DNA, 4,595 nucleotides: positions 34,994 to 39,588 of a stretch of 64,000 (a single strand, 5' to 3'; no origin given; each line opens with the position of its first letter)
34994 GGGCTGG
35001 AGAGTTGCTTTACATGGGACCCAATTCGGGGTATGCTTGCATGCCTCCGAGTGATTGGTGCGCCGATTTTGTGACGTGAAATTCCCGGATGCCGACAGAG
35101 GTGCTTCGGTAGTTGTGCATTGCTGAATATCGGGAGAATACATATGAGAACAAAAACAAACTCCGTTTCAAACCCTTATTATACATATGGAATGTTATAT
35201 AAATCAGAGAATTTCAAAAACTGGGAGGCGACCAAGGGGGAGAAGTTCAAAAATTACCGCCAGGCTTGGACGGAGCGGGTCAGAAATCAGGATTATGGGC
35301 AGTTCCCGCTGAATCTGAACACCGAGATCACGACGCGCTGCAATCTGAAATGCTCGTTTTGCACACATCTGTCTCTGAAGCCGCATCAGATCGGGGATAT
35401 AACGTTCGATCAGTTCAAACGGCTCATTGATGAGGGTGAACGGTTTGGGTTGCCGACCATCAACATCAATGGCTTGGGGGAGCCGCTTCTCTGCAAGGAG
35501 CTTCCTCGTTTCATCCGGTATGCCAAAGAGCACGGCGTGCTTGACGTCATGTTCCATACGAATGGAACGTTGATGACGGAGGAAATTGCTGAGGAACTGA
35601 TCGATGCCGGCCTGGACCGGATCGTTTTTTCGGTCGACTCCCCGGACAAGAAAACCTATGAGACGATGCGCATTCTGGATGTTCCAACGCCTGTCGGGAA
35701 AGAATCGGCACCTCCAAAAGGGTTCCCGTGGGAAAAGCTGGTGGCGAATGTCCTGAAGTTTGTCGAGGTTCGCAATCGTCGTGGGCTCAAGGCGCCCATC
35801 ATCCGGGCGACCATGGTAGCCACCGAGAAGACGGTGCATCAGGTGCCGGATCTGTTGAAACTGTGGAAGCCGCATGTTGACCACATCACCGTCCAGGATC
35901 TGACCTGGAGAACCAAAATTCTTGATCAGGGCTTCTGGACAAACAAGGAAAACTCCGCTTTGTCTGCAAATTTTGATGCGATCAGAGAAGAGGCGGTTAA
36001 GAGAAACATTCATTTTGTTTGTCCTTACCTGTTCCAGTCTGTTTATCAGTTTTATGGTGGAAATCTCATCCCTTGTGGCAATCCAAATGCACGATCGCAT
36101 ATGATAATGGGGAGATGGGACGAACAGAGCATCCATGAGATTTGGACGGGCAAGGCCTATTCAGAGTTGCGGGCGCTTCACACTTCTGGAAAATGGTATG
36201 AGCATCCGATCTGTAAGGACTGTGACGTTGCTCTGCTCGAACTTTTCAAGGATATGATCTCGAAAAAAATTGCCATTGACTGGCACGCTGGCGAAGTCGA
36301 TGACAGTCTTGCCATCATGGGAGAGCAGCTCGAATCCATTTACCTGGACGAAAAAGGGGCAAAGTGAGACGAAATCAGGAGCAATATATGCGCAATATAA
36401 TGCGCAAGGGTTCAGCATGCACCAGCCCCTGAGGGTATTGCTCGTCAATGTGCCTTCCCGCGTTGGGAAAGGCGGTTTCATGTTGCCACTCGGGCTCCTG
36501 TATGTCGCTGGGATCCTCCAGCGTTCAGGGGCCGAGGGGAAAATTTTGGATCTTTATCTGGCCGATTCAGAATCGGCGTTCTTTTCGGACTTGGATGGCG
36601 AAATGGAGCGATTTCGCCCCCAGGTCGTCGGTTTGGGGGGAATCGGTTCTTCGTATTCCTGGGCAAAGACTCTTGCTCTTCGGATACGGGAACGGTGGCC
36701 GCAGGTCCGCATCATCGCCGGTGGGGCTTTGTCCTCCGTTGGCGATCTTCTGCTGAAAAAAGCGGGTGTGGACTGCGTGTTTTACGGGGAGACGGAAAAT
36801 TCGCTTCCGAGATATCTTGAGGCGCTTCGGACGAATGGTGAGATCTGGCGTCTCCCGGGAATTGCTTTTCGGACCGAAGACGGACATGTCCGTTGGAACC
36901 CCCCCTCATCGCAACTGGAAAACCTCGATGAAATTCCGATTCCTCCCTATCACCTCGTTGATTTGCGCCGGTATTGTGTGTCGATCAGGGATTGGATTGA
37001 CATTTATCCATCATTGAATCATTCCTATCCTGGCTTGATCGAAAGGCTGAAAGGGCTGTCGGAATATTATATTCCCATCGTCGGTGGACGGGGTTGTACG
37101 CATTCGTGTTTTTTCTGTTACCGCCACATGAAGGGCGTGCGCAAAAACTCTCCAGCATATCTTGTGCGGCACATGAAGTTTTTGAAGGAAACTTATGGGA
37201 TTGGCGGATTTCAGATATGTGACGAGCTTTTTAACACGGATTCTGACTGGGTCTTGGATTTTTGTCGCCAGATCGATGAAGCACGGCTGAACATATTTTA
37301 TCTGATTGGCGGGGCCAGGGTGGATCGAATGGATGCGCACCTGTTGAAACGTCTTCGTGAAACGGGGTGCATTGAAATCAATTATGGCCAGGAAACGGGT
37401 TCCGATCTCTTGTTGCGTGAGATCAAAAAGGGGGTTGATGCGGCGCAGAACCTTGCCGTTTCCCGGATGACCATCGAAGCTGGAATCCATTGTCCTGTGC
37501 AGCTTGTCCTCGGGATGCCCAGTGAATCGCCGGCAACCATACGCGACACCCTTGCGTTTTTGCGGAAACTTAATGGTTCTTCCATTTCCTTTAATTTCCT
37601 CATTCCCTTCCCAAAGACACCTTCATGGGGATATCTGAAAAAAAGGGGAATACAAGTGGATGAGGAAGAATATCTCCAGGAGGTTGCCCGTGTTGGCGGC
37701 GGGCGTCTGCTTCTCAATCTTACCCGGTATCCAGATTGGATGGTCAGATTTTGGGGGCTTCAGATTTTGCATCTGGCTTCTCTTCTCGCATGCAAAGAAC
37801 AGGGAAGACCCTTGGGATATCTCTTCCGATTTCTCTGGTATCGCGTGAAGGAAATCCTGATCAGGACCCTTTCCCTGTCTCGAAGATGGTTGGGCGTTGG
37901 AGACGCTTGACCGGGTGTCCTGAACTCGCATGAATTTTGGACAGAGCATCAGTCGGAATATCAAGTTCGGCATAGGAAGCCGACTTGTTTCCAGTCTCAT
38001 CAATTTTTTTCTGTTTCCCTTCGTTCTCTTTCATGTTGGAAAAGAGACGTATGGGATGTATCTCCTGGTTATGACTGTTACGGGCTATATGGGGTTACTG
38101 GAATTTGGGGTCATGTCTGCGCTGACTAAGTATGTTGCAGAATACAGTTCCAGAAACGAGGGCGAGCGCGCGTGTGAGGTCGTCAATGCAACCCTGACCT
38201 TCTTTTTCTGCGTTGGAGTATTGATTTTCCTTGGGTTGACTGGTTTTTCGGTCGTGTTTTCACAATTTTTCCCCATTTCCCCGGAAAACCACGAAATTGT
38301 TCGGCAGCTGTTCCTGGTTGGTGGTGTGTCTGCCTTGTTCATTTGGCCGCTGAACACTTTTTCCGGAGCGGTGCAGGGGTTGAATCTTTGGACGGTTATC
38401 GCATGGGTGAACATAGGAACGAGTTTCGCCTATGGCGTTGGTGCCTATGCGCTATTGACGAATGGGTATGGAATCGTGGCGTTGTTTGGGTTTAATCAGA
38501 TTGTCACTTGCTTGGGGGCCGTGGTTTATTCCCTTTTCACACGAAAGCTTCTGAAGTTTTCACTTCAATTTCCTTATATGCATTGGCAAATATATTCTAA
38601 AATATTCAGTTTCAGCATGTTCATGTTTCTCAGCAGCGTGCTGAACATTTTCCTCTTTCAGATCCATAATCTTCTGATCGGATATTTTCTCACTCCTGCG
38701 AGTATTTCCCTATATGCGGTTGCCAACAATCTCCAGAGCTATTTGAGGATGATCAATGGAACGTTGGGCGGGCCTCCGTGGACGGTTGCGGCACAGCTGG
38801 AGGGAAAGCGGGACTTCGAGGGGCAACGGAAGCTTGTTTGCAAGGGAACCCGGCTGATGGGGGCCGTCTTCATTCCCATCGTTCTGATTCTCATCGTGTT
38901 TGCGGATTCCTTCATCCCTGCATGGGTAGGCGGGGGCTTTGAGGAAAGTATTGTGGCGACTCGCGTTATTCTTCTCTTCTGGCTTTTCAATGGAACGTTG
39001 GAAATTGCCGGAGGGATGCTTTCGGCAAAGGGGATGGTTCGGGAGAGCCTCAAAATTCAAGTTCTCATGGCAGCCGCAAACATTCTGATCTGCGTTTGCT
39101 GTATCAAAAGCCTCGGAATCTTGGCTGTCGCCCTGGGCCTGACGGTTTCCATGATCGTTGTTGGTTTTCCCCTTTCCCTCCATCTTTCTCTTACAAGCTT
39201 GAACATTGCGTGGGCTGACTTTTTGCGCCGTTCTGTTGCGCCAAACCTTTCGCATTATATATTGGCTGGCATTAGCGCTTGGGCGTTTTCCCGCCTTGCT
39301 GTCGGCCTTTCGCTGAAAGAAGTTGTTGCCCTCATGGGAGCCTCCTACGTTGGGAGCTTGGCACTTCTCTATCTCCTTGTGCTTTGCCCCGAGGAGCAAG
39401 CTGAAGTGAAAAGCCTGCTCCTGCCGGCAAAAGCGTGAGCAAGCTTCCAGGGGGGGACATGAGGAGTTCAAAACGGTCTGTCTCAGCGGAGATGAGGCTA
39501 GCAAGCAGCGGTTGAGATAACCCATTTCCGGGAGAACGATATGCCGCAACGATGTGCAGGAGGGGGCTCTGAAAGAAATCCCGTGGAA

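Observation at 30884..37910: Acyl-building module embedded in a nonulosonic-acid locus: MaoC dehydratase, AAC(3)-like N-acyltransferase, FkbH-like loader, ACP, SDR reductase, two radical SAM enzymes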

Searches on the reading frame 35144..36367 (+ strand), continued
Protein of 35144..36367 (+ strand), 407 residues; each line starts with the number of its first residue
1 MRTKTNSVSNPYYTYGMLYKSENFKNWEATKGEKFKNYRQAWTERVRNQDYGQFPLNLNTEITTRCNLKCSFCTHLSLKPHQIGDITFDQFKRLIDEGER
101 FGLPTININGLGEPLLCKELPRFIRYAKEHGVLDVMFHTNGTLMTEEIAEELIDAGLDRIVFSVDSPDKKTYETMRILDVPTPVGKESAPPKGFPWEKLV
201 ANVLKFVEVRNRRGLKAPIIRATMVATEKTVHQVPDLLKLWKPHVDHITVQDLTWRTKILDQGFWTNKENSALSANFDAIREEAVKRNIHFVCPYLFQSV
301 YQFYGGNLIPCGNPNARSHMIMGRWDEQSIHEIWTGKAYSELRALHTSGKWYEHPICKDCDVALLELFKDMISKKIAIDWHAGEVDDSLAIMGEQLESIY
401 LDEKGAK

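Call 91: fold_search(model_id=the predicted structure, library=pdb)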
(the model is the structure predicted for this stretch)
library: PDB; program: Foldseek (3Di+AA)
matches with E <= 10: 1783; with E <= 0.001: 240
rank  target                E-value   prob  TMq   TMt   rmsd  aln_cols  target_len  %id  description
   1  4m7t                  2.7e-12  1.00  0.45  0.72   6.2       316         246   18  Crystal structure of BtrN in complex with AdoMet and 2-DOIA (released 2013-10-02)
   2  5v1s_A                5.4e-12  1.00  0.53  0.51  10.4       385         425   14  Crystal structure of Streptococcus suis SuiB bound to S-adenosylmethionine (released 2017-08-30)
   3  7vob                  1.9e-11  1.00  0.51  0.62   8.6       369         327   16  The crystal structure of a Radical SAM Enzyme BlsE involved in the Biosynthesis of Blasticidin S (released 2022-05-04)
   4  2fb2_B                2.0e-11  1.00  0.46  0.56   8.6       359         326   18  Structure of the MoaA Arg17/266/268/Ala triple mutant (released 2006-05-09)
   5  5v1q_A                4.2e-11  1.00  0.52  0.50  11.3       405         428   15  Crystal structure of Streptococcus suis SuiB (released 2017-08-30)
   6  5v1t_A                4.5e-11  1.00  0.53  0.49  10.8       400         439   15  Crystal structure of Streptococcus suis SuiB bound to precursor peptide SuiA (released 2017-08-30)
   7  5v1s_B                5.1e-11  1.00  0.51  0.49  10.5       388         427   14  Crystal structure of Streptococcus suis SuiB bound to S-adenosylmethionine (released 2017-08-30)
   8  1tv7_A                8.6e-11  1.00  0.43  0.52   9.4       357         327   17  Structure of the S-adenosylmethionine dependent Enzyme MoaA (released 2004-08-31)
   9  5why_B                9.1e-11  1.00  0.48  0.47  16.1       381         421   19  Structural Insights into Thioether Bond Formation in the Biosynthesis of Sactipeptides (released 2017-07-26)
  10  5why_A                9.6e-11  1.00  0.48  0.47  14.6       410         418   18  Structural Insights into Thioether Bond Formation in the Biosynthesis of Sactipeptides (released 2017-07-26)
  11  6efn                  2.3e-10  1.00  0.49  0.52  11.6       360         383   19  Structure of a RiPP maturase, SkfB (released 2018-10-24)
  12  5v1q_B                2.5e-10  1.00  0.53  0.49   9.3       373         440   14  Crystal structure of Streptococcus suis SuiB (released 2017-08-30)
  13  7tom                  2.5e-10  1.00  0.42  0.35  14.6       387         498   18  X-ray crystal structure of glycerol dibiphytanyl glycerol tetraether - macrocyclic archaeol synthase (GDGT-MAS) from Met (released 2022-08-31)
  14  7tol                  4.4e-10  1.00  0.38  0.32   3.5       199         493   24  X-ray crystal structure of glycerol dibiphytanyl glycerol tetraether - macrocyclic archaeol synthase (GDGT-MAS) from Met (released 2022-08-31)
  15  4m7s                  6.7e-10  1.00  0.40  0.72   7.5       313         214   15  Crystal structure of SeMet BtrN in an OPEN conformation (released 2013-10-02)
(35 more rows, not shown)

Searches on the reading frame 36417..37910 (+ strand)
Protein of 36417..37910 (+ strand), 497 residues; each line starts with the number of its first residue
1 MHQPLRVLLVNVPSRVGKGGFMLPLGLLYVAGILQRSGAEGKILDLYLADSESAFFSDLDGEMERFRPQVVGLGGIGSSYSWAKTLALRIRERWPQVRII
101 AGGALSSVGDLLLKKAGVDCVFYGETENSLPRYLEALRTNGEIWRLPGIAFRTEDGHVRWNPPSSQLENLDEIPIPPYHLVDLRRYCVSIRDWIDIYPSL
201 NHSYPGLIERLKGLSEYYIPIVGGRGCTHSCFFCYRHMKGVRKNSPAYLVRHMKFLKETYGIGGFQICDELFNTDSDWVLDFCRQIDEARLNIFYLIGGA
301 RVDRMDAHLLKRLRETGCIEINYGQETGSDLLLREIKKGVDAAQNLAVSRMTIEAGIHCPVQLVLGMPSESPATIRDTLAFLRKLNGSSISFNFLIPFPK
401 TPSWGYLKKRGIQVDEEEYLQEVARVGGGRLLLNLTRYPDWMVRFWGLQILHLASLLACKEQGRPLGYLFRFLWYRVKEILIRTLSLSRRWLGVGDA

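Call 4: search_protein_families(library=pfam, proteins=[window:36417-37910:+], max_evalue=0.01)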
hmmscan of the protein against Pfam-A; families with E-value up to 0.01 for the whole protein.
window:36417-37910:+ (497 aa): 2 families
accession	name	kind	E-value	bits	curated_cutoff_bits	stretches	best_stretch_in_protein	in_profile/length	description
PF02310.24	B12-binding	-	2.7e-15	56.7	32.1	1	20-132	10-119/121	B12 binding domain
PF04055.27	Radical_SAM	-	3.7e-15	56.9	29.5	1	223-382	3-166/166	Radical SAM superfamily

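Call 5: search_protein_families(library=ncbifam, proteins=[window:36417-37910:+], max_evalue=0.01)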
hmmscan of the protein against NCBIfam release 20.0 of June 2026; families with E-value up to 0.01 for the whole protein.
window:36417-37910:+ (497 aa): 19 families
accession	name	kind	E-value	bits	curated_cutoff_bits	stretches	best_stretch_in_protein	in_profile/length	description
NF050148.1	rSAM_ApyD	equivalog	2.5e-37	128.6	750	2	217-384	198-365/645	RiPP biosynthesis radical SAM protein ApyD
TIGR02026.1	BchE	equivalog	4.4e-33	114.9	481.35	2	224-418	200-398/497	magnesium-protoporphyrin IX monomethyl ester anaerobic oxidative cyclase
TIGR03975.1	rSAM_ocin_1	subfamily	1.4e-27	96.5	281.85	1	54-385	115-430/606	RiPP maturation radical SAM C-methyltransferase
TIGR03471.1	HpnJ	equivalog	4.4e-27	95.1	577.6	1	84-419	85-399/472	hopanoid biosynthesis associated radical SAM protein HpnJ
TIGR04072.2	rSAM_ladder_B12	equivalog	1.2e-24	86.8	360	2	223-395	185-358/443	lipid biosynthesis B12-binding/radical SAM protein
TIGR04385.1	B12_rSAM_cofa1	equivalog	3.1e-21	76.1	450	2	220-385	197-364/438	B12 lower ligand biosynthesis radical SAM protein BzaD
NF038361.1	rSAM_Sden_1168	equivalog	3.1e-21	75.5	575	1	6-391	64-457/560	Sden_1168 family B12-binding radical SAM P-methyltransferase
TIGR04013.1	B12_SAM_MJ_1487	hypoth_equivalog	2.4e-18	66.2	251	2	320-425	268-374/382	TIGR04013 family B12-binding domain/radical SAM domain-containing protein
TIGR04014.1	B12_SAM_MJ_0865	equivalog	3.5e-17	62.3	360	2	277-402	228-353/434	methyl-coenzyme M reductase glutamine C-methyltransferase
TIGR04367.1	HpnR_B12_rSAM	equivalog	1.3e-15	57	650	1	23-187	21-179/490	hopanoid C-3 methylase HpnR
TIGR04479.1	bcpD_PhpK_rSAM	subfamily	2.8e-13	49.1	600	1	219-386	242-410/504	PhpK family radical SAM P-methyltransferase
NF033070.1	rSAM_AprD4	equivalog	4.3e-13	48.9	500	1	221-401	199-384/456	AprD4 family radical SAM diol-dehydratase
NF045585.1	rSAM_slr0320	equivalog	6.8e-12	44.7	775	1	215-386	232-410/511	photosystem II high light acclimation radical SAM protein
TIGR04295.1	B12_rSAM_oligo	hypoth_equivalog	3.2e-09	36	400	1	23-170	24-172/422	TIGR04295 family B12-binding domain-containing radical SAM protein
TIGR04190.1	B12_SAM_Ta0216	equivalog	6.5e-09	34.9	500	1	22-386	35-395/554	TIGR04190 family B12-binding domain/radical SAM domain protein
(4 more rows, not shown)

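Call 62: search_solved_structures(query=window:36417-37910:+, max_evalue=0.01)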
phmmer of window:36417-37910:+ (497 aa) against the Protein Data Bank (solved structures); distinct sequences matched with E-value up to 0.01: 4.
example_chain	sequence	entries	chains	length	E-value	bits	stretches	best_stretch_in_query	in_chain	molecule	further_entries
6fd2_B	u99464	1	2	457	3.8e-10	42.3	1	221-401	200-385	Putative apramycin biosynthetic oxidoreductase 4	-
9ccb_A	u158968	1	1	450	5.4e-10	41.8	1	210-402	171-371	Radical SAM core domain-containing protein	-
7kdx_A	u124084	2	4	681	0.00054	22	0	68-178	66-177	Methyltransferase TokK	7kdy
6wte_A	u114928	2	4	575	0.00068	21.6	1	95-403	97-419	B12-binding domain-containing protein | Tryptophan-C2-methyltransferase containing B12-binding domain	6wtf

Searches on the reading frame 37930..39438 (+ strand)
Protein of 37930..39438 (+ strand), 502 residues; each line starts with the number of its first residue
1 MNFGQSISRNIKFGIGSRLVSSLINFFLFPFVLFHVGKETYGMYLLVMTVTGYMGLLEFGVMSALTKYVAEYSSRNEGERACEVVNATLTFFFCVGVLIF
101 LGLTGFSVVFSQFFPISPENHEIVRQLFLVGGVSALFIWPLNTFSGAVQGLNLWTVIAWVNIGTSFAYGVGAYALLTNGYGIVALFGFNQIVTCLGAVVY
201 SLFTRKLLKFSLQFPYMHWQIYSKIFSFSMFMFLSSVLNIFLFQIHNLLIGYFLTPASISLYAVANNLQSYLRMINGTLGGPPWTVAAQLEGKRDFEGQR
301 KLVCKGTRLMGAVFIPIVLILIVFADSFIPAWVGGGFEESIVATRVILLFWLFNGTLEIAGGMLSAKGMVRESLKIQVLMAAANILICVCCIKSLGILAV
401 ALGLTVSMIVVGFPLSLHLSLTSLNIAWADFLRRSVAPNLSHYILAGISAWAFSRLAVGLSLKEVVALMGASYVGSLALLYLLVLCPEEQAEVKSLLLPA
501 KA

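Call 4: search_protein_families(library=pfam, proteins=[window:37930-39438:+], max_evalue=0.01)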
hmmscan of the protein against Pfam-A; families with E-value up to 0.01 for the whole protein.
window:37930-39438:+ (502 aa): 3 families
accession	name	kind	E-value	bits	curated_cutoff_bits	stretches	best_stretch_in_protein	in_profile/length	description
PF13440.11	Polysacc_synt_3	-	2e-13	50.7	23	1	38-340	8-291/293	Polysaccharide biosynthesis protein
PF01943.22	Polysacc_synt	-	3.2e-11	43.6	28.2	1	9-275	3-257/274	Polysaccharide biosynthesis protein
PF01554.23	MatE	-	7.3e-09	35.9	24.9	2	26-163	13-150/161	MatE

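Call 5: search_protein_families(library=ncbifam, proteins=[window:37930-39438:+], max_evalue=0.01)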
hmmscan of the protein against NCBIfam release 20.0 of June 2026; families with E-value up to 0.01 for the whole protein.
window:37930-39438:+ (502 aa): 2 families
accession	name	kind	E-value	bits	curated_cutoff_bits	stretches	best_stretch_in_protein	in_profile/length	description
NF007773.0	PRK10459.1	equivalog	4.3e-10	39.2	273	1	155-494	142-476/492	MOP flippase family protein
TIGR00797.1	matE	subfamily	5.8e-08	32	147.4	1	11-176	219-384/396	MATE family efflux transporter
